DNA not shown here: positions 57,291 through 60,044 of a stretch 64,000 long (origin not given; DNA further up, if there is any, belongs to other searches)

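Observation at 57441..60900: Minimal Ser/Thr kinase directly upstream of a secreted VIT + P-domain + vWA protein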

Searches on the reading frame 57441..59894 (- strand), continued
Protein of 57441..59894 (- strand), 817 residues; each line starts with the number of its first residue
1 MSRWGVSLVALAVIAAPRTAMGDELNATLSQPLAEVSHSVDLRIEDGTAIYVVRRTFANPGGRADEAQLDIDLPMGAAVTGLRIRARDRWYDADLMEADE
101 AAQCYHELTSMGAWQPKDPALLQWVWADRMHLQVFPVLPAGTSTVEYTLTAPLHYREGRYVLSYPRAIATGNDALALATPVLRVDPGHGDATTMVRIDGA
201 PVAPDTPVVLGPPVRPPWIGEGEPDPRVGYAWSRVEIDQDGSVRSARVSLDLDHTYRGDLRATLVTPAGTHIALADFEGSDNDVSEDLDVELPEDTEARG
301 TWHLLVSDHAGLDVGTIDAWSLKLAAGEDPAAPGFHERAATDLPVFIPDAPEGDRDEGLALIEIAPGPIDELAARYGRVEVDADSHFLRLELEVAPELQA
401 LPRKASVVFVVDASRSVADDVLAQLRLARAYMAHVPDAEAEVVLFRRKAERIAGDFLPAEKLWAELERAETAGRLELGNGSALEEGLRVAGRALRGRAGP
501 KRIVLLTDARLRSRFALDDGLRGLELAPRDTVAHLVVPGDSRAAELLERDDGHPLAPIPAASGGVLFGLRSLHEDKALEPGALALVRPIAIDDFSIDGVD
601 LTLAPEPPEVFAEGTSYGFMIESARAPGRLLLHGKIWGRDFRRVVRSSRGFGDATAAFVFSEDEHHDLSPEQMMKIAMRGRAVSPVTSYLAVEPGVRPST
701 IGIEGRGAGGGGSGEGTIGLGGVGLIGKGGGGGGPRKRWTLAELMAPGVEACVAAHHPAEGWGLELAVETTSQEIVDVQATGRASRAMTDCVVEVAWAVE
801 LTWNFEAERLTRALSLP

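Call 13: find_encoding_contigs(protein=P0021, flank=8000, max_places=2)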
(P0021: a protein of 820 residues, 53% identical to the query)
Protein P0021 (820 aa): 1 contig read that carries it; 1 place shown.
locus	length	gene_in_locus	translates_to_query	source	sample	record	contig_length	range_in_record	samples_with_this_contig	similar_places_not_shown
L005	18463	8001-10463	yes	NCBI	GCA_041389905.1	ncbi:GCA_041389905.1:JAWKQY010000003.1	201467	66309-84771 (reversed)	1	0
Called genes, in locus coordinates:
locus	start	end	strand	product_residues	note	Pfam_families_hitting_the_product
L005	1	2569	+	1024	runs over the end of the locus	PF00595:PDZ, PF13180:PDZ_2, PF17820:PDZ_6, PF03572:Peptidase_S41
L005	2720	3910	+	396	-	-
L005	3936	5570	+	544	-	PF01406:tRNA-synt_1e, PF00133:tRNA-synt_1 (faint), PF01921:tRNA-synt_1f (faint), PF09334:tRNA-synt_1g (weak), PF09190:DALR_2, PF23493:CysS_C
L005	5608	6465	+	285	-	PF23023:Anti-Pycsar_Apyc1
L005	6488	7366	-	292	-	-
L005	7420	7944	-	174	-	PF00994:MoCF_biosynth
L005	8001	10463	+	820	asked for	PF08487:VIT, PF01483:P_proprotein, PF13519:VWA_2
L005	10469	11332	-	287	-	-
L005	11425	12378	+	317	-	-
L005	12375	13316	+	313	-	-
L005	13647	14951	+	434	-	PF19346:DUF5924, PF11141:DUF2914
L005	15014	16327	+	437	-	PF00275:EPSP_synthase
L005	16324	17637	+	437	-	PF05958:tRNA_U5-meth_tr (weak)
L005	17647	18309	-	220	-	PF00702:Hydrolase, PF12710:HAD, PF13419:HAD_2, PF13242:Hydrolase_like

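Call 14: find_encoding_contigs(protein=P0002, flank=6000, max_places=2)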
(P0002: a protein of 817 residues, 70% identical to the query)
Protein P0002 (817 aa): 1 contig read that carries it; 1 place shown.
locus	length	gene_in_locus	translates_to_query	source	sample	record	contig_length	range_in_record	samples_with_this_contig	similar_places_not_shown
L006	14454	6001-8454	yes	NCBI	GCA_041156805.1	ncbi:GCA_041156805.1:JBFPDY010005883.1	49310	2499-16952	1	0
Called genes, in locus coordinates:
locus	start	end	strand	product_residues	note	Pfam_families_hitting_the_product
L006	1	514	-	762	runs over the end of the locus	PF01244:Peptidase_M19 (faint)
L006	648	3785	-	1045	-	PF00069:Pkinase, PF07714:PK_Tyr_Ser-Thr, PF13424:TPR_12, PF17874:TPR_MalT, PF13374:TPR_10, PF13424:TPR_12, PF24885:TPR_NPHP3, PF13374:TPR_10, +17 more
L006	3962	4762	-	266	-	-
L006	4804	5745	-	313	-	-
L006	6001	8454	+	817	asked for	PF08487:VIT, PF01483:P_proprotein, PF13519:VWA_2 (weak)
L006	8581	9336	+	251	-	PF00376:MerR, PF13411:MerR_1, PF09278:MerR-DNA-bind (weak), PF07739:TipAS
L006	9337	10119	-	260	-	PF27522:YDMC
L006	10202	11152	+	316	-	PF23023:Anti-Pycsar_Apyc1 (weak), PF00753:Lactamase_B, PF12706:Lactamase_B_2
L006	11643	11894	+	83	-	PF02954:HTH_8 (weak)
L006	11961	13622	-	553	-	-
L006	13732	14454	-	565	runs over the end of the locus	-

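Call 15: find_encoding_contigs(protein=P0004, flank=6000, max_places=2)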
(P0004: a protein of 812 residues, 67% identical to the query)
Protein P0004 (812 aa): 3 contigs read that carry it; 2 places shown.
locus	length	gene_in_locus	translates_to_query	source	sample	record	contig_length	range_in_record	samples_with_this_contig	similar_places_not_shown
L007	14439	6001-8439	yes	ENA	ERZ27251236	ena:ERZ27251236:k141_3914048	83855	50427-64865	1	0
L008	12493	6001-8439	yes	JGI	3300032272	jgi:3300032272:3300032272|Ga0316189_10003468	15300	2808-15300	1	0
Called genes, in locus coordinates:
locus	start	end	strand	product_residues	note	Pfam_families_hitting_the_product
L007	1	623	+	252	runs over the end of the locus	-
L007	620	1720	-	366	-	PF00932:LTD (faint)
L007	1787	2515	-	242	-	-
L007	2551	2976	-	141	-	PF00072:Response_reg (weak)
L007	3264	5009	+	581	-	PF13606:Ank_3 (faint), PF12796:Ank_2, PF00023:Ank (weak), PF13637:Ank_4, PF00023:Ank (weak), PF12796:Ank_2, PF13637:Ank_4, PF13857:Ank_5 (weak), +1 more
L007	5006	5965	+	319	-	-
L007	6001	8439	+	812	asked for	PF08487:VIT, PF01483:P_proprotein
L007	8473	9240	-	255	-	-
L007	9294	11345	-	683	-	-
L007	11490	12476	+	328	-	PF01875:Memo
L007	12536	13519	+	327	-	PF01875:Memo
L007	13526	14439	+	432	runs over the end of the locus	-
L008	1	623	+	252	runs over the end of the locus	-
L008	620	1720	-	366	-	PF00932:LTD (faint)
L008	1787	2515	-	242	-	-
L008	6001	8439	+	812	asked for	PF08487:VIT, PF01483:P_proprotein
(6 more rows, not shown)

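Call 16: find_encoding_contigs(protein=P0006, flank=6000, max_places=2)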
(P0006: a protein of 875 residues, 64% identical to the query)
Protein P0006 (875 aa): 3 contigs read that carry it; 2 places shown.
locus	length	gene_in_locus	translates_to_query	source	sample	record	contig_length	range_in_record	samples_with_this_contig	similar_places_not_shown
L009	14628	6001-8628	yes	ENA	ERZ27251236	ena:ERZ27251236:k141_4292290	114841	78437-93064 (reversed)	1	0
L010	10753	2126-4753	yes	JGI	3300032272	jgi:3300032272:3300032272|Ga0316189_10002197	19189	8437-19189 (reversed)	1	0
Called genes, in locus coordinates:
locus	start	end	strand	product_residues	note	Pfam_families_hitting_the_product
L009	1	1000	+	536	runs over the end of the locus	PF10092:DUF2330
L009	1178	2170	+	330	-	-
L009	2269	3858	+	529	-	PF00069:Pkinase, PF07714:PK_Tyr_Ser-Thr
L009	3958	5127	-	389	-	PF00069:Pkinase, PF07714:PK_Tyr_Ser-Thr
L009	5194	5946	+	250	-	-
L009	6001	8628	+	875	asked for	PF08487:VIT, PF01483:P_proprotein, PF13519:VWA_2 (weak)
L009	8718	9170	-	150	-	PF00254:FKBP_C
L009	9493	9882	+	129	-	-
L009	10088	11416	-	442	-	-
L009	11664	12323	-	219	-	-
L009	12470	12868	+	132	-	PF03965:Penicillinase_R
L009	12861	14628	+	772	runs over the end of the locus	PF05569:Peptidase_M56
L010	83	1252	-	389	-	PF00069:Pkinase, PF07714:PK_Tyr_Ser-Thr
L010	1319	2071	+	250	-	-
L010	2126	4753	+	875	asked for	PF08487:VIT, PF01483:P_proprotein, PF13519:VWA_2 (weak)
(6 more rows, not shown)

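Call 17: find_encoding_contigs(protein=P0007, flank=6000, max_places=2)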
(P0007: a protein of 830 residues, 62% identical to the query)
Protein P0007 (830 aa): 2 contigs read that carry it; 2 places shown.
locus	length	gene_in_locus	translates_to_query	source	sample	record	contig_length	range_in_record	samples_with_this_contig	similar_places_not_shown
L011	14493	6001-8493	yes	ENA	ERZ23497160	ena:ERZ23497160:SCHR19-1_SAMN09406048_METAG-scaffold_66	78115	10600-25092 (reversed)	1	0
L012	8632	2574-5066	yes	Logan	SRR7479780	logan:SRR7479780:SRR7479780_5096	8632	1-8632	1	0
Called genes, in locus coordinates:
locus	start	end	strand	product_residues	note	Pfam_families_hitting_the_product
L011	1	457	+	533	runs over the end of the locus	-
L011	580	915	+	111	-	-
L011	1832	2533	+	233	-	-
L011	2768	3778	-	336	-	PF00069:Pkinase, PF07714:PK_Tyr_Ser-Thr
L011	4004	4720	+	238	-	-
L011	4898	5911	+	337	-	PF25539:Bestrophin_2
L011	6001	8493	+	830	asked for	PF08487:VIT, PF01483:P_proprotein, PF13519:VWA_2 (weak)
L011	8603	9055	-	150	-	-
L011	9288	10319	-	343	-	-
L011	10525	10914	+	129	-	-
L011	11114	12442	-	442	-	-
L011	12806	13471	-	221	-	-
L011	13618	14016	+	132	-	PF01047:MarR (faint), PF03965:Penicillinase_R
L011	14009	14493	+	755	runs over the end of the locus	-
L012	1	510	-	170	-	?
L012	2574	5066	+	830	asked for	PF08487:VIT, PF01483:P_proprotein, PF13519:VWA_2 (weak)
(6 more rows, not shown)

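Call 25: find_related_loci(query=A1, collection=metagenome_contigs, flank=5000)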
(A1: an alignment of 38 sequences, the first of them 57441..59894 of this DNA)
Query A1 (817 aa) in metagenome_contigs; peptide patterns used: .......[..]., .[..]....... (x = any residue, [..] = any of these).
400 stretches matched a pattern; 219 encode a relative of the query (tblastn E <= 1e-3); the best 80 are kept; 78 distinct loci.
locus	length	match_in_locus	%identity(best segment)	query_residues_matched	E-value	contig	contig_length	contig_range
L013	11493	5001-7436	66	1-817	0e+0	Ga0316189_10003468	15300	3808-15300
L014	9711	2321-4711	64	20-816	0e+0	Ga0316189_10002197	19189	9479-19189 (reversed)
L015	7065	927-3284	54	19-803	0e+0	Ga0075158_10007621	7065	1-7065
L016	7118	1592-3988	54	1-805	0e+0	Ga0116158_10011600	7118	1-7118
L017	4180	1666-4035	54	19-816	0e+0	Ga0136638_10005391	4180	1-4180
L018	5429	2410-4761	53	17-801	0e+0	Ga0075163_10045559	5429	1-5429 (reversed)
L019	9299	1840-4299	53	1-816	0e+0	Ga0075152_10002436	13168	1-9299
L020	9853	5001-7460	53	1-816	0e+0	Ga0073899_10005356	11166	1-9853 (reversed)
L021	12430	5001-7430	53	1-817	0e+0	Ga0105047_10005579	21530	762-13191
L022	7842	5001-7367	50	20-817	0e+0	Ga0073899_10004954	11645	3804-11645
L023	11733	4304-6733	53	1-817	0e+0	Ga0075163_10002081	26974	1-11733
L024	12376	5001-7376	52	19-816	0e+0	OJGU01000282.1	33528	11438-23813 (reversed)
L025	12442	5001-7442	50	4-817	0e+0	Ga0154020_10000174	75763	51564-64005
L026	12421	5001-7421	49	2-809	0e+0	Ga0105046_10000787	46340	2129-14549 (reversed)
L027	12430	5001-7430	49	1-805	0e+0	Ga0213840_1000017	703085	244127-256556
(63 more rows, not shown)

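Call 35: search_solved_structures(query=A1, max_evalue=1)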
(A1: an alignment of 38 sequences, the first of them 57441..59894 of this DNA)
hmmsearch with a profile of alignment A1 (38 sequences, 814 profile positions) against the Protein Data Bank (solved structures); distinct sequences matched with E-value up to 1: 12.
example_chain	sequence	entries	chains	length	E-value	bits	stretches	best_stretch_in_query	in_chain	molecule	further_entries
9c4f_I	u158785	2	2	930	6.6e-05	24.5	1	399-504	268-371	Inter-alpha-trypsin inhibitor heavy chain H4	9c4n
6fpy_A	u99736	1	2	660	0.0025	19.2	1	37-110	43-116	Inter-alpha-trypsin inhibitor heavy chain H1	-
7lcu_A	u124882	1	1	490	0.017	16.5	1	240-327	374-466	Furin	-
4omc_A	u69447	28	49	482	0.023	16.1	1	241-327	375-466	Furin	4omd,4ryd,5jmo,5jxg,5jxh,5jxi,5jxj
6yd3_A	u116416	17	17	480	0.023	16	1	241-327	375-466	Furin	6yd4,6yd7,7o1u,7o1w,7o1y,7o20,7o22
4z2a_A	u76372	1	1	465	0.031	15.6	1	240-324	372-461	Furin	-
6fpz_A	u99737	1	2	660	0.053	14.9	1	37-110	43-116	Inter-alpha-trypsin inhibitor heavy chain H1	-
4j6e_A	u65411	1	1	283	0.062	14.6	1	461-569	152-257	UDP-2,3-diacylglucosamine pyrophosphatase LpxI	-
4ggm_X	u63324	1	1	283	0.14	13.5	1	461-563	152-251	UDP-2,3-diacylglucosamine pyrophosphatase LpxI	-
1p8j_A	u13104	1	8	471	0.25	12.6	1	243-325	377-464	Furin precursor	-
3hjr_A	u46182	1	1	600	0.35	12.1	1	225-310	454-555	Extracellular serine protease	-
3wqb_A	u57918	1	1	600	0.36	12.1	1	225-310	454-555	Extracellular serine protease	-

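Call 40: search_protein_families(library=padloc, proteins=[window:57441-59894:-], max_evalue=0.01)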
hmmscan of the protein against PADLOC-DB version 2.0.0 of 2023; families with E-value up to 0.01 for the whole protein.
window:57441-59894:- (817 aa): 0 families

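Call 50: predict_structure(alignment_id=A1)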
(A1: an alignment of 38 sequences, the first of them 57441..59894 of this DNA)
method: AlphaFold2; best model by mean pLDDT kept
length: 817 residues; sequences in the alignment: 38
mean_pLDDT: 85.6   pTM: 0.77
mean pLDDT of the five models: 85.6, 84.6, 83.7, 83.5, 82.3
residues with pLDDT >= 90: 509; 70-90: 202; 50-70: 42; < 50: 64
segments of 3 or more residues with pLDDT < 50: 1-5, 10-21, 354-356, 696-735
pLDDT, mean of each block of 10 residues (from residue 1): 47 42 79 93 95 96 91 90 89 94 85 65 90 91 95 91 78 78 94 91 94 78 85 90 92 82 95 86 86 92 91 75 84 75 74 60 93 96 94 96 98 91 93 97 96 96 96 94 96 96 96 93 96 91 73 96 94 79 95 96 90 93 93 97 96 95 86 96 96 55 25 24 31 59 93 92 93 92 92 94 88 89
secondary structure, 60 per line:
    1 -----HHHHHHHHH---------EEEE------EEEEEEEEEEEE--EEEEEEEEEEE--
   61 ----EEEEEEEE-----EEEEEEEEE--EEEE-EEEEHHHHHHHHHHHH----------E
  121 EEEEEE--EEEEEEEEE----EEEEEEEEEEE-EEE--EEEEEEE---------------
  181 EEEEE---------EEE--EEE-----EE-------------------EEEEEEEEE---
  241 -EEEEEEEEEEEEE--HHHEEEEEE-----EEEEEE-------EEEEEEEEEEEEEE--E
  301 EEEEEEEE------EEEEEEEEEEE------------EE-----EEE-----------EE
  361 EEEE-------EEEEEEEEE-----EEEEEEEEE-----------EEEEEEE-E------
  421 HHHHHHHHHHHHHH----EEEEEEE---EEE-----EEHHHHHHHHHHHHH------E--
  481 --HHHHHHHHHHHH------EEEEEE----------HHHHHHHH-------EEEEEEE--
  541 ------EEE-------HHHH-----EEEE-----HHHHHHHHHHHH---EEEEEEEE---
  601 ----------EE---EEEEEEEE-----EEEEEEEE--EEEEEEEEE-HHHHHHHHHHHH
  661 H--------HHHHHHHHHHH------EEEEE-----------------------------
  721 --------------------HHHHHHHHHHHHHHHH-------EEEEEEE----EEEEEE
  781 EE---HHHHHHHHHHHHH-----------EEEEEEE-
elements in order (helices of 4 or more, strands of 3 or more residues): H6-14 E24-27 E34-45 E48-58 E65-72 E78-86 E89-92 E94-97 H98-109 E120-126 E129-137 E142-152 E154-156 E159-165 E181-185 E195-197 E200-202 E229-237 E242-254 E260-265 E271-276 E284-297 E300-308 E315-325 E345-347 E359-364 E372-380 E386-394 E406-412 H421-434 E439-445 E449-451 H459-471 H483-494 E501-506 H517-524 E532-538 E547-549 H557-560 E566-569 H575-586 E590-597 E616-623 E629-636 E639-647 H649-661 H670-680 E687-691 H741-756 E764-770 E775-782 H786-798 E810-816

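Call 54: fold_search(model_id=the predicted structure, library=pdb)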
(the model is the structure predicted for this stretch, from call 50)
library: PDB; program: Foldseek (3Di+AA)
matches with E <= 10: 1733; with E <= 0.001: 112
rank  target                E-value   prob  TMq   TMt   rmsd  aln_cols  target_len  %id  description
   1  6fpy_A                1.7e-21  1.00  0.25  0.32  21.2       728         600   12  Inter-alpha-inhibitor heavy chain 1, wild type (released 2019-02-27)
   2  6fpy_B                5.9e-21  1.00  0.24  0.31  21.4       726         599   13  Inter-alpha-inhibitor heavy chain 1, wild type (released 2019-02-27)
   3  6fpz_A                7.3e-21  1.00  0.24  0.31  21.1       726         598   12  Inter-alpha-inhibitor heavy chain 1, D298A (released 2019-02-27)
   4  9e5c_4s               2.5e-16  1.00  0.23  0.23  21.6       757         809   13  Cryo-EM structure of 96 nm repeat of microtubule doublet from T. brucei flagellum (released 2025-03-12)
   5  8s05_B                2.3e-10  1.00  0.20  0.39  13.9       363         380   14  ArnAB complex an archaeal ortholog of the Sec23/24 core motif (released 2025-10-29)
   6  8s05_A                3.7e-10  1.00  0.21  0.40  14.0       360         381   15  ArnAB complex an archaeal ortholog of the Sec23/24 core motif (released 2025-10-29)
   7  4fx5                  1.2e-09  1.00  0.22  0.38  14.6       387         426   16  von Willebrand factor type A from Catenulispora acidiphila (released 2012-07-18)
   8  9rt2_C1               1.3e-07  1.00  0.19  0.49  11.5       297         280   14  NetF - ANTXR2 structure (C4) (released 2026-02-18)
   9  7ba2_B                9.2e-07  1.00  0.18  0.32  14.3       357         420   11  D319A mutant of the PilB minor pilin from Streptococcus sanguinis (released 2021-04-28)
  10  7b7p_A                1.2e-06  1.00  0.18  0.32  14.4       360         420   12  PilB minor pilin from Streptococcus sanguinis (released 2021-04-28)
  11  6bxj                  1.4e-06  1.00  0.18  0.23   9.8       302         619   14  Structure of a single-chain beta3 integrin (released 2018-10-03)
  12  7ba2_A                2.3e-06  1.00  0.18  0.32  14.0       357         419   10  D319A mutant of the PilB minor pilin from Streptococcus sanguinis (released 2021-04-28)
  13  6bxf_A                4.4e-06  1.00  0.18  0.29  12.1       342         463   14  Crystal structure of an extended b3 integrin L33 (released 2018-08-01)
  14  9c4f_I                5.4e-06  1.00  0.16  0.60   5.5       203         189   20  Infectious B19V capsid (released 2024-10-16)
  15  3jbr_F                6.6e-06  1.00  0.19  0.18  15.1       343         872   13  Cryo-EM structure of the rabbit voltage-gated calcium channel Cav1.1 complex at 4.2 angstrom (released 2015-12-30)
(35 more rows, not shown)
